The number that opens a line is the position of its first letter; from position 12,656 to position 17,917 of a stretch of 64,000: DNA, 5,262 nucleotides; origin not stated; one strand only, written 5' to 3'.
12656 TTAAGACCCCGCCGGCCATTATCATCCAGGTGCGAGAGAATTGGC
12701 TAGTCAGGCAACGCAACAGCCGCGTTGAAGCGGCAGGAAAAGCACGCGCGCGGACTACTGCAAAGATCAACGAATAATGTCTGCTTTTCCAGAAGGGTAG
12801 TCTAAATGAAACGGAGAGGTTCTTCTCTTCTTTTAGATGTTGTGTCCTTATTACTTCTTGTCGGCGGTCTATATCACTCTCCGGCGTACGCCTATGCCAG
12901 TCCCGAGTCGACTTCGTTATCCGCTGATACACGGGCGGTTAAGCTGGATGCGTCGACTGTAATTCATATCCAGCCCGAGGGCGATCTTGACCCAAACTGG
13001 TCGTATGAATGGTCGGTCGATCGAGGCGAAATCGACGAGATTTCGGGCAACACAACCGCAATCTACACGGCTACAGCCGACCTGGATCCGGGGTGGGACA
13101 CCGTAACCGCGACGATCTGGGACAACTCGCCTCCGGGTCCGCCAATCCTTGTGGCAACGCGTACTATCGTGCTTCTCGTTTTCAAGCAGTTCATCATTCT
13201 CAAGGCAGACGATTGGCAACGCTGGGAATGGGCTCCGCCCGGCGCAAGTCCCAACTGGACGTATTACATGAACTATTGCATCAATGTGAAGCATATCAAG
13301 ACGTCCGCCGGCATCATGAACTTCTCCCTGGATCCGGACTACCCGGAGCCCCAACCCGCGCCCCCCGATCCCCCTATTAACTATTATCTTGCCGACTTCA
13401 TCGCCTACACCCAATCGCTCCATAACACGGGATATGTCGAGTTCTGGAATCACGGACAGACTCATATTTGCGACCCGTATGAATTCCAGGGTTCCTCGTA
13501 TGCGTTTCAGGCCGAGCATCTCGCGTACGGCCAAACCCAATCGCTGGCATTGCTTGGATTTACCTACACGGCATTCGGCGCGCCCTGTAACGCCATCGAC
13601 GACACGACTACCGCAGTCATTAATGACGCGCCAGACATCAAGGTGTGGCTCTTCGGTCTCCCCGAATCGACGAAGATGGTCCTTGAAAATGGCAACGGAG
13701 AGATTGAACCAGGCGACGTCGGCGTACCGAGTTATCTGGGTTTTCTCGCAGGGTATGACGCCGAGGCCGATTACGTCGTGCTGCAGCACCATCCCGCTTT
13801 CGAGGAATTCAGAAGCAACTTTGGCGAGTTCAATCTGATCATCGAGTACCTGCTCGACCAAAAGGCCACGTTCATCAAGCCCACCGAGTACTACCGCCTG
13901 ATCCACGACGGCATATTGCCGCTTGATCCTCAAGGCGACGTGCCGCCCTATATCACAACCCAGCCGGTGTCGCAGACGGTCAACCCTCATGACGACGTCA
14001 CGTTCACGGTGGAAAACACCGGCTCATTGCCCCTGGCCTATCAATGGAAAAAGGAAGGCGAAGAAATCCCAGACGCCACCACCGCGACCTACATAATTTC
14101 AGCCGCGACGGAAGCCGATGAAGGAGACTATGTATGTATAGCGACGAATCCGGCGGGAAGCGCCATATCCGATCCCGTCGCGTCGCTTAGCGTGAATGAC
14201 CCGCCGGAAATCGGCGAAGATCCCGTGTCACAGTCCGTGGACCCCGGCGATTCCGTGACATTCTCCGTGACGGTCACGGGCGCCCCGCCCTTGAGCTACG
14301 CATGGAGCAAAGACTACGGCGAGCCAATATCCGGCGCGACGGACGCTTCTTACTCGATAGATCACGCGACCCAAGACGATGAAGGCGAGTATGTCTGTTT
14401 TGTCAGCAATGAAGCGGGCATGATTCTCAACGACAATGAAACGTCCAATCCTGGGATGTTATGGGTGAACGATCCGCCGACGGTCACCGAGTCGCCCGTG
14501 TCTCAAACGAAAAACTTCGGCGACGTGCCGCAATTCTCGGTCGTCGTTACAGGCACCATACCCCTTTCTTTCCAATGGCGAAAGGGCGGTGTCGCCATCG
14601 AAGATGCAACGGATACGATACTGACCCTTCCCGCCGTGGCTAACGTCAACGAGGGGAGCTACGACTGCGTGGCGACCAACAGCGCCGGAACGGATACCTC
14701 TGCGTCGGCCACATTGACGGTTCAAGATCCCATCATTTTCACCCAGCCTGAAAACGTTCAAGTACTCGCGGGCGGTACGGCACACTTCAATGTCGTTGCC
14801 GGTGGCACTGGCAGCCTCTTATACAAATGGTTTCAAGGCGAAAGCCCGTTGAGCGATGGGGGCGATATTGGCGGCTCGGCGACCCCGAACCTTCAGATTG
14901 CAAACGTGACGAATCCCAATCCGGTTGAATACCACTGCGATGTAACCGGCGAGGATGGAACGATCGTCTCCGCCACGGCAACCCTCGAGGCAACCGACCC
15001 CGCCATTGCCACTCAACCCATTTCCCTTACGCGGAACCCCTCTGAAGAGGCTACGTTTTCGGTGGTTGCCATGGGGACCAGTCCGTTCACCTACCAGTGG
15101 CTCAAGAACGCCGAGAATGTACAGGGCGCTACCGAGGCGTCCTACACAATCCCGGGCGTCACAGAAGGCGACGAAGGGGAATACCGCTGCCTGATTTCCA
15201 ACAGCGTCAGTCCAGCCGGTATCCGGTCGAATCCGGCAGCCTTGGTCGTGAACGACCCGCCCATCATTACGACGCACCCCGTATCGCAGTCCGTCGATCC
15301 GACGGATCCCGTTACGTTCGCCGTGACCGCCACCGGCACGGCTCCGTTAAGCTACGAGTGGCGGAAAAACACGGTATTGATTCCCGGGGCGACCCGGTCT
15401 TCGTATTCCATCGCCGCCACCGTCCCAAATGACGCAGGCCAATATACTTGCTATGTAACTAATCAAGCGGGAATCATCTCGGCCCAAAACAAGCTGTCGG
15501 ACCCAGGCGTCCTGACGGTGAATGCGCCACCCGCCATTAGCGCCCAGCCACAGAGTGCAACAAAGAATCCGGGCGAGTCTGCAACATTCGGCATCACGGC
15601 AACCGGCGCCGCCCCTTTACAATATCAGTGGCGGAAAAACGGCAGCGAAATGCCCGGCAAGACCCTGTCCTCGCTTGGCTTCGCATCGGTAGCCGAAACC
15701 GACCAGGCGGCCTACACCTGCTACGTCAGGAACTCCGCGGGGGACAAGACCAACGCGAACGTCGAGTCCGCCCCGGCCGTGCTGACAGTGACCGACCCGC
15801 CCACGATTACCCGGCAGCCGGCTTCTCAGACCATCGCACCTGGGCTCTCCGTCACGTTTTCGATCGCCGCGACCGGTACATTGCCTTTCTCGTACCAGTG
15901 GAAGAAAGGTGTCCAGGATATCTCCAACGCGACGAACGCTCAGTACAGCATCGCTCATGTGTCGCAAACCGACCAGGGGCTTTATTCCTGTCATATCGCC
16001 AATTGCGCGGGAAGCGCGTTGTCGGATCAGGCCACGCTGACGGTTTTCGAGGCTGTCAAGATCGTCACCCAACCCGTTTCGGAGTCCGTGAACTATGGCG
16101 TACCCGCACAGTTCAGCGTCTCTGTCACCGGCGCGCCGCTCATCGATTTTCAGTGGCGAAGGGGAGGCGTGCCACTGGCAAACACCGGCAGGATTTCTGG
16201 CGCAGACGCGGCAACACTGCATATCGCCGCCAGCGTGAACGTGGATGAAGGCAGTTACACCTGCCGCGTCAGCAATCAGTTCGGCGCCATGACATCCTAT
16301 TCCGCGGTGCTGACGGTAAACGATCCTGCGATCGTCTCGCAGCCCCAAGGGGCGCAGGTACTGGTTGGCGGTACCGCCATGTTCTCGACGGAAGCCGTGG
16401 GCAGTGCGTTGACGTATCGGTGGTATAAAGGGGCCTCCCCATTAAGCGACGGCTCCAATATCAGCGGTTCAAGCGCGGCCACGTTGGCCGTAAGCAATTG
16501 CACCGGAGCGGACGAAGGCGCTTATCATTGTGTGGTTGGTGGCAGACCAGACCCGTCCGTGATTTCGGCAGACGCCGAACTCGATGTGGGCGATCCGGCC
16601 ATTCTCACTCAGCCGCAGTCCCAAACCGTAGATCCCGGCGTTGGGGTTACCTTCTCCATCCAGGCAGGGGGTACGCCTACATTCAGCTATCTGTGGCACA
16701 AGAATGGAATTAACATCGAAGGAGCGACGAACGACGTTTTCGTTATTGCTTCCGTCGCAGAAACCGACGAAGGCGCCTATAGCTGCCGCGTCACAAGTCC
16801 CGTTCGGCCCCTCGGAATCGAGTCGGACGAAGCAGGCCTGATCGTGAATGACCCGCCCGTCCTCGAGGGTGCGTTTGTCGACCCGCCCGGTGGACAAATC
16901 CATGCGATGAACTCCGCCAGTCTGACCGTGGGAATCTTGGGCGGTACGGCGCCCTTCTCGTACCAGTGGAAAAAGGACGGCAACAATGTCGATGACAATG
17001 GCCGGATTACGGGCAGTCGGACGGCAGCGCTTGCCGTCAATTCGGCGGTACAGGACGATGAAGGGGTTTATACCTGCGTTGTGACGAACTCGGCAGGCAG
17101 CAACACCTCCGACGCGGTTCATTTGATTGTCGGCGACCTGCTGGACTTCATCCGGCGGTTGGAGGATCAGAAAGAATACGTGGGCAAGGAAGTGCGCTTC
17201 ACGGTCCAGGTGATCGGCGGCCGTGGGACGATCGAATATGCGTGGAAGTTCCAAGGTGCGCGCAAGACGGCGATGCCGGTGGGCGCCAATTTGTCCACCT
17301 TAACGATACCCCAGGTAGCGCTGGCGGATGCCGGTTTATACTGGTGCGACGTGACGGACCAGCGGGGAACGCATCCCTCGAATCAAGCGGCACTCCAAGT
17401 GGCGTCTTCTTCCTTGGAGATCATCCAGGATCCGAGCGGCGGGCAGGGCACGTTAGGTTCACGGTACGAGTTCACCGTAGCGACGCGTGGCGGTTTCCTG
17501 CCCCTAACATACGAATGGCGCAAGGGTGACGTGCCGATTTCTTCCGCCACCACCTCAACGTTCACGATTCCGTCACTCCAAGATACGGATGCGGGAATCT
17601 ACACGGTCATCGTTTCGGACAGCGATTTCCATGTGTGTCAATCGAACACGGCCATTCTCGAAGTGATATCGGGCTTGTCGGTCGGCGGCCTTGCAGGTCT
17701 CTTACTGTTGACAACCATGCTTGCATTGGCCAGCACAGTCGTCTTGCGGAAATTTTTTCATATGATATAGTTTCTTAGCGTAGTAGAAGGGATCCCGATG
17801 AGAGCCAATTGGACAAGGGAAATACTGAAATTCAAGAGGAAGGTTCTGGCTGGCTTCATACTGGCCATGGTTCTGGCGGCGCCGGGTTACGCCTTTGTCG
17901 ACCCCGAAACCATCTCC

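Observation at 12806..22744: Tandem 1650-aa paralogs: a deacetylase-like head on a 14-Ig stalk, with catalytic-type motifs kept in one copy and lost in the other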

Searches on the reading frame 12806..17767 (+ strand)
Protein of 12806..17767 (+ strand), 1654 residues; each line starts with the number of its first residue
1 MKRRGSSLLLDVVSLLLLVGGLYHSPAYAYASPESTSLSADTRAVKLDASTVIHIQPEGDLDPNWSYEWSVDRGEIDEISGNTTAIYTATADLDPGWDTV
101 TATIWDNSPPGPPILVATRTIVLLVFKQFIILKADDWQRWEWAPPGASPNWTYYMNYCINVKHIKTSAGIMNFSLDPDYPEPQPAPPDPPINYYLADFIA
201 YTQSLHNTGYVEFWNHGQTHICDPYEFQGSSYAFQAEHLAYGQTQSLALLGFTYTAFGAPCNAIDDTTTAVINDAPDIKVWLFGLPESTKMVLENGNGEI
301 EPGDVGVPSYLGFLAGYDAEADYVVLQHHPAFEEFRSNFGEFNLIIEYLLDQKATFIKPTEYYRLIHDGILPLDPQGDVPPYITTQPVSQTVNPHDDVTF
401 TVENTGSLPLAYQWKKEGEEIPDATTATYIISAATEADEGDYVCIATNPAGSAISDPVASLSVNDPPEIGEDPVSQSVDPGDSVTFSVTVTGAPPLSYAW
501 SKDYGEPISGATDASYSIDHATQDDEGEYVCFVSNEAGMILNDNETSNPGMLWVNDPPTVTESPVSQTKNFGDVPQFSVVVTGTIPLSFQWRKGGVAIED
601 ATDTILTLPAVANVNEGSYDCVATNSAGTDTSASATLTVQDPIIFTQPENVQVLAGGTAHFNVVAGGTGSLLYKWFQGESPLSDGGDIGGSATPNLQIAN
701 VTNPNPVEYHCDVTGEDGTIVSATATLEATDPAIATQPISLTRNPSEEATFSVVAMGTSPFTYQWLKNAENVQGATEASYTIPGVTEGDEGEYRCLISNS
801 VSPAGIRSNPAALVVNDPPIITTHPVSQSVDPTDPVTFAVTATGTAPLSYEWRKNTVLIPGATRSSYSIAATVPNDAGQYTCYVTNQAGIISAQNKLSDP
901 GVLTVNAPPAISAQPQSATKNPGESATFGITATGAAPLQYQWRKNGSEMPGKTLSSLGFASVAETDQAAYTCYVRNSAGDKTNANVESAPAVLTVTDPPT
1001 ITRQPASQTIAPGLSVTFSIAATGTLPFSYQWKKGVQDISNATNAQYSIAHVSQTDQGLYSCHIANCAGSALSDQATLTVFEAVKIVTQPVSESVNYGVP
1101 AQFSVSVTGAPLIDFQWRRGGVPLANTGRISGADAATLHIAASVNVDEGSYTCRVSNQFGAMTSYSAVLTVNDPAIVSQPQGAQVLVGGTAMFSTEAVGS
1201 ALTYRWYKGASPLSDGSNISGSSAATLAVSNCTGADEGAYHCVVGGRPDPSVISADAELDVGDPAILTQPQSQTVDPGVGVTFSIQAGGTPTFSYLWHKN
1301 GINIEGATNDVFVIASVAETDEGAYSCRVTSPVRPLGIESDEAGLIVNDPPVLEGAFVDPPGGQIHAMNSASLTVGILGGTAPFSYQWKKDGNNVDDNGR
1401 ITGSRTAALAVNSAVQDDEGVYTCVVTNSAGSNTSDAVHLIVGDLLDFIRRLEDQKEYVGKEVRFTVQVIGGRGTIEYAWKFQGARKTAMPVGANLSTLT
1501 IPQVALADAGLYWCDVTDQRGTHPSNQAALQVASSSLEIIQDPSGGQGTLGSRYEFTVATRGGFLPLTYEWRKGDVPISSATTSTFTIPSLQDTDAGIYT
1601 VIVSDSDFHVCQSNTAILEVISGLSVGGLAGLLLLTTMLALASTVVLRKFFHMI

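Call 5: search_protein_families(library=pfam, proteins=[window:12806-17767:+], max_evalue=0.01)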
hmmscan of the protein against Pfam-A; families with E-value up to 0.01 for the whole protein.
window:12806-17767:+ (1654 aa): 12 families
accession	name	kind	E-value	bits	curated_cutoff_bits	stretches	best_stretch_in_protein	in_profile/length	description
PF13927.12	Ig_3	-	1.2e-134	439.5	30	14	380-448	1-78/78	Immunoglobulin domain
PF07679.22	I-set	-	5e-127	414.7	23.7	13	1085-1164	2-84/90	Immunoglobulin I-set domain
PF13895.12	Ig_2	-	9.6e-88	288.9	27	10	1380-1442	25-79/79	Immunoglobulin domain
PF00047.31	ig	-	1.3e-58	195.7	21.8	4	476-538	3-75/81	Immunoglobulin domain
PF07686.23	V-set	-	1.3e-32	112.6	26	0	1386-1442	47-108/109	Immunoglobulin V-set domain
PF16680.11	Ig_4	-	1.1e-28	100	30.1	0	1029-1069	14-49/71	T-cell surface glycoprotein CD3 delta chain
PF16681.11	Ig_5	-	9.6e-20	71.2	27.3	0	939-979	21-62/82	Ig-like domain on T-cell surface glycoprotein CD3 epsilon chain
PF16706.11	Izumo-Ig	-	1.2e-10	41.6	26.7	0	1493-1522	45-74/88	Izumo-like Immunoglobulin domain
PF11465.14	Receptor_2B4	-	9.7e-07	29.4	21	0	1405-1442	69-106/108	Natural killer cell receptor 2B4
PF13573.12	SprB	-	1.3e-05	25.2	28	0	1369-1389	13-33/37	SprB repeat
PF20418.3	Herpes_gE_N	-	8.7e-05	22.8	24.5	0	1130-1171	88-126/129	Alphaherpesvirus glycoprotein E N-terminal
PF22352.2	K319L-like_PKD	-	0.00034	21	27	0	1385-1442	30-84/84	K319L-like, PKD domain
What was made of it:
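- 13937..17689 (+): Paralog 1 stalk: 14 diverged Ig_3/I-set domains (aa 378-1628). Pfam (call 5).
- On Immunoglobulin I-set / Ig_3 domains: I-set gives 13 and 12 stretches at E 5e-127 and 2e-124 (call 5).
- Checked: Pfam finds 14 Ig_3 stretches in each (E 1e-134 and 2e-137) and I-set at E 5e-127 and 2e-124 (call 5).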

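Call 47: list_cluster_members(proteins=[window:12806-17767:+, window:17798-22741:+, window:22757-24955:-])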
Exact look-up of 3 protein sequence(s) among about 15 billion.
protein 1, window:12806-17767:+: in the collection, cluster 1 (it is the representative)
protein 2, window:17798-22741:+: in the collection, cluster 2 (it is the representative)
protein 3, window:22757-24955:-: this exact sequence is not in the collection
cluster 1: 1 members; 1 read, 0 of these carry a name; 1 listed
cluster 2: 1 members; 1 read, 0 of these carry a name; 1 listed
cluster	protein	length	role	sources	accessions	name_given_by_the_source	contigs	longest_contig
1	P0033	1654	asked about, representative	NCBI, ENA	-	-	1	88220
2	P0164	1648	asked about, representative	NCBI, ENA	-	-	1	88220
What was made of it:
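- Tried and rejected: Cluster look-up gives only 'NCBI, ENA, one 88,220-nt contig, no name' (call 47).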

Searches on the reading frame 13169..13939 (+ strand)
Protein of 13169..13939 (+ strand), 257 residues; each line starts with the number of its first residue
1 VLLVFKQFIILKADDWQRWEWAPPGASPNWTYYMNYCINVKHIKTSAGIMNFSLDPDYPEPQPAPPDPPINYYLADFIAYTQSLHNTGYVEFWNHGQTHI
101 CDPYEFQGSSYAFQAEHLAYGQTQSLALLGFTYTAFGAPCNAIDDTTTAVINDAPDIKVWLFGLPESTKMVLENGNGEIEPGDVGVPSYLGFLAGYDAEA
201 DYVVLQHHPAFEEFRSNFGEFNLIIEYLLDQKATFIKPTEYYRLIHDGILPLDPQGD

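Call 29: search_solved_structures(query=A3, max_evalue=10, show_alignments=3)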
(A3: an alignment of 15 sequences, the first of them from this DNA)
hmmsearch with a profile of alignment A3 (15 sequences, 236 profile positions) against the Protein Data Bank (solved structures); distinct sequences matched with E-value up to 10: 5.
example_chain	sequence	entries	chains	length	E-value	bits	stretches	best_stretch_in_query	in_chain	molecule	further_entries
7y51_A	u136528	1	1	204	0.0026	20.4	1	29-141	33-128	Predicted xylanase/chitin deacetylase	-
7fbw_A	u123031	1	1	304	0.011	18.3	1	29-141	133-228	Predicted xylanase/chitin deacetylase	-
6bka_A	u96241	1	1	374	0.49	12.9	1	136-204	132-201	Nitronate monooxygenase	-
4wcj_A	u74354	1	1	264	1.3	11.6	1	190-231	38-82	Polysaccharide deacetylase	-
7qv7_D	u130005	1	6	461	2.1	10.9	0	91-135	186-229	Hydrogen dependent carbon dioxide reductase subunit HydA2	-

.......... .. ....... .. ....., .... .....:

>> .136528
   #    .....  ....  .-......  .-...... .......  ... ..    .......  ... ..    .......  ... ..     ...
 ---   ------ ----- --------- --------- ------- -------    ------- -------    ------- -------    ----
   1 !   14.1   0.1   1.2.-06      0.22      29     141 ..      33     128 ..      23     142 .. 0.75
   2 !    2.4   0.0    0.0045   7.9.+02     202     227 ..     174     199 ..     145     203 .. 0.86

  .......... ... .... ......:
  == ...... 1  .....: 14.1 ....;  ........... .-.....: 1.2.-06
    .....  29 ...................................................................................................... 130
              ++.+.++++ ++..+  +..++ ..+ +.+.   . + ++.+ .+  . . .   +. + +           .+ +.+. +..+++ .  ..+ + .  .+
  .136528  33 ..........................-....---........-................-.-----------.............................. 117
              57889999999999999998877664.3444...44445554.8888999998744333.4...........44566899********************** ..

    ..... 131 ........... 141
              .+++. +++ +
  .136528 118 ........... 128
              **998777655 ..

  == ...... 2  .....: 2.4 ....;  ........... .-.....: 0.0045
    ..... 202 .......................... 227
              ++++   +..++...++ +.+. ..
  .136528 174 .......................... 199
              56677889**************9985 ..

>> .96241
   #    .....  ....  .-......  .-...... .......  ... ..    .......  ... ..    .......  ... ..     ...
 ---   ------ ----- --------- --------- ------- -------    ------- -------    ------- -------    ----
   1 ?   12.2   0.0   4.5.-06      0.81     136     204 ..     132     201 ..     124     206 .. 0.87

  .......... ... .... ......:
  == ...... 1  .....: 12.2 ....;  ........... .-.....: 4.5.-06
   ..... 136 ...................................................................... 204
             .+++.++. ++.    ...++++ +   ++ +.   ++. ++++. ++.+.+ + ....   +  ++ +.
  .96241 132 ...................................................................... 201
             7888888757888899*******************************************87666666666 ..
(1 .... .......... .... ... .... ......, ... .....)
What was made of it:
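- Closest known: Carbohydrate esterase family 4. Different: There is no PF01522 hit for the window proteins, and the PDB profile E-value is 0.003 (calls 5, 29).
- On CE4 / NodB polysaccharide deacetylase superfamily: FGAPxN aligns to FRPPFG (call 29).
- A profile-to-PDB alignment equates WNHGxxH with CE4 motif 2 and FGAP with motif 3 (call 29).
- Tried and rejected: Only a family profile reached CE4 structures, and weakly (call 29).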

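Call 32: find_related_loci(query=A3, collection=genome_contigs, flank=10000)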
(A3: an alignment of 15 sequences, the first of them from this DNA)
Query A3 (257 aa) in genome_contigs; peptide patterns used: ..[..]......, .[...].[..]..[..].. (x = any residue, [..] = any of these).
239 stretches matched a pattern; 165 encode a relative of the query (tblastn E <= 1e-3); the best 80 are kept; 80 distinct loci.
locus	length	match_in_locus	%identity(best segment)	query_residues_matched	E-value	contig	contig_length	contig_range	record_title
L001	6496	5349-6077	46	2-257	1e-67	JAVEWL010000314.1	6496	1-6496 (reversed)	MAG: FCB group bacterium isolate BF4_144 NODE_41429_length_6496_cov_3.112577_Biofilm4, whole genome shotgun sequence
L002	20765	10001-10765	39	1-254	1e-53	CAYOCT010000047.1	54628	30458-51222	MAG TPA_asm: uncultured Nitrospiraceae bacterium isolate binchicken_co16_39 genome assembly, contig: NODE_978_length_546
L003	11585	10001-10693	39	3-246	5e-43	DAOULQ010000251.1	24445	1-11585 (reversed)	MAG TPA_asm: Anaerolineae bacterium isolate W31_47 k127_267355, whole genome shotgun sequence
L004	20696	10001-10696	37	2-247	9e-42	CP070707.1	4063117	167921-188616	MAG: bacterium isolate bin522 chromosome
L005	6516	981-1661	39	6-248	9e-42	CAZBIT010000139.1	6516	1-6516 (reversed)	MAG TPA_asm: uncultured bacterium isolate binchicken_co119_530 genome assembly, contig: NODE_17813_length_6516_cov_5.472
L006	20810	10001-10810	35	2-254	3e-41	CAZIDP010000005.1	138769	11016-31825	MAG TPA_asm: uncultured Nitrospirales bacterium isolate SRP241326_co1_1 genome assembly, contig: NODE_210_length_138769_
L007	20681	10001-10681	36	2-241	1e-38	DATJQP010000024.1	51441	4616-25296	MAG TPA_asm: Bacteroidota bacterium isolate SMAG_U14944 k141_4648592, whole genome shotgun sequence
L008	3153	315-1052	33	2-254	4e-38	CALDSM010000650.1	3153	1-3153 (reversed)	MAG TPA_asm: uncultured bacterium isolate SRR3330204_bin.145_CONCOCT_v1.1_MAG genome assembly, contig: ERZ724078.20305,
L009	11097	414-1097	37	4-245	1e-37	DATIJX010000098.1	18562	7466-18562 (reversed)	MAG TPA_asm: Ignavibacteriaceae bacterium isolate SMAG_U15702 k141_38313, whole genome shotgun sequence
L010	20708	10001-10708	36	2-251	9e-38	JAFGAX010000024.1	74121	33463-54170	MAG: bacterium isolate Zod_maxbin.0504 k87_566437, whole genome shotgun sequence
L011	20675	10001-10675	37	4-242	7e-37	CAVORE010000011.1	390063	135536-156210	MAG: uncultured Ignavibacteriaceae bacterium isolate MFD09964.bin.2.250 genome assembly, contig: contig_28426, whole gen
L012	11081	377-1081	36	2-250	1e-36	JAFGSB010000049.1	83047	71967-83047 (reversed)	MAG: candidate division KSB1 bacterium isolate Zod_Metabat.863 k87_4100921, whole genome shotgun sequence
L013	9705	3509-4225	33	1-255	4e-36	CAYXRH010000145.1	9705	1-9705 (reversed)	MAG TPA_asm: uncultured Thermodesulfobacteriota bacterium isolate binchicken_co178_236 genome assembly, contig: NODE_844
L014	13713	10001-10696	34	1-246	4e-35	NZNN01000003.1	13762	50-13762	MAG: Chloroflexota bacterium isolate EAC84 6355, whole genome shotgun sequence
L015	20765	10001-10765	34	4-254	3e-35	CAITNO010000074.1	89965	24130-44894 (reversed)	MAG: Candidatus Hydrogenedentes bacterium isolate AlinenLipids_bin-3554 genome assembly, contig: bin-3554:074/159, whole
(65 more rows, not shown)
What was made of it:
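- Tried and rejected: The best head match was 46% (call 32).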

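Call 61: search_protein_families(library=pfam, alignment_id=A3, max_evalue=0.01)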
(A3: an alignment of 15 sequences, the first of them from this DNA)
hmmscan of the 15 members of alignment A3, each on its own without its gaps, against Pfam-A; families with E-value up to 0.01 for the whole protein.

A. member 1, seq(257 aa): 1 family
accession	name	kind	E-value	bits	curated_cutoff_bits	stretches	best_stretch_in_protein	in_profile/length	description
PF10096.14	DUF2334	-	0.001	19.1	26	1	75-153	53-138/203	Uncharacterized protein conserved in bacteria (DUF2334)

B. families by the number of members that match (of 15 scanned): 4 families
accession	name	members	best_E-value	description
PF10096.14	DUF2334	15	4.5e-13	Uncharacterized protein conserved in bacteria (DUF2334)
PF01522.26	Polysacc_deac_1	11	1.7e-09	Polysaccharide deacetylase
PF03065.20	Glyco_hydro_57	2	0.00073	Glycosyl hydrolase family 57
PF24304.1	AcrIIA4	1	0.00058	Anti-CRISPR Suppressor AcrIIA4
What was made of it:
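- On CE4 / NodB polysaccharide deacetylase superfamily: 11 of 15 family members hit at E below 0.01 (call 61).
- Closest known: Pfam DUF2334. Same: All 15 family members tested match it (call 61).
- Two members give weak GH57 hits (call 61).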
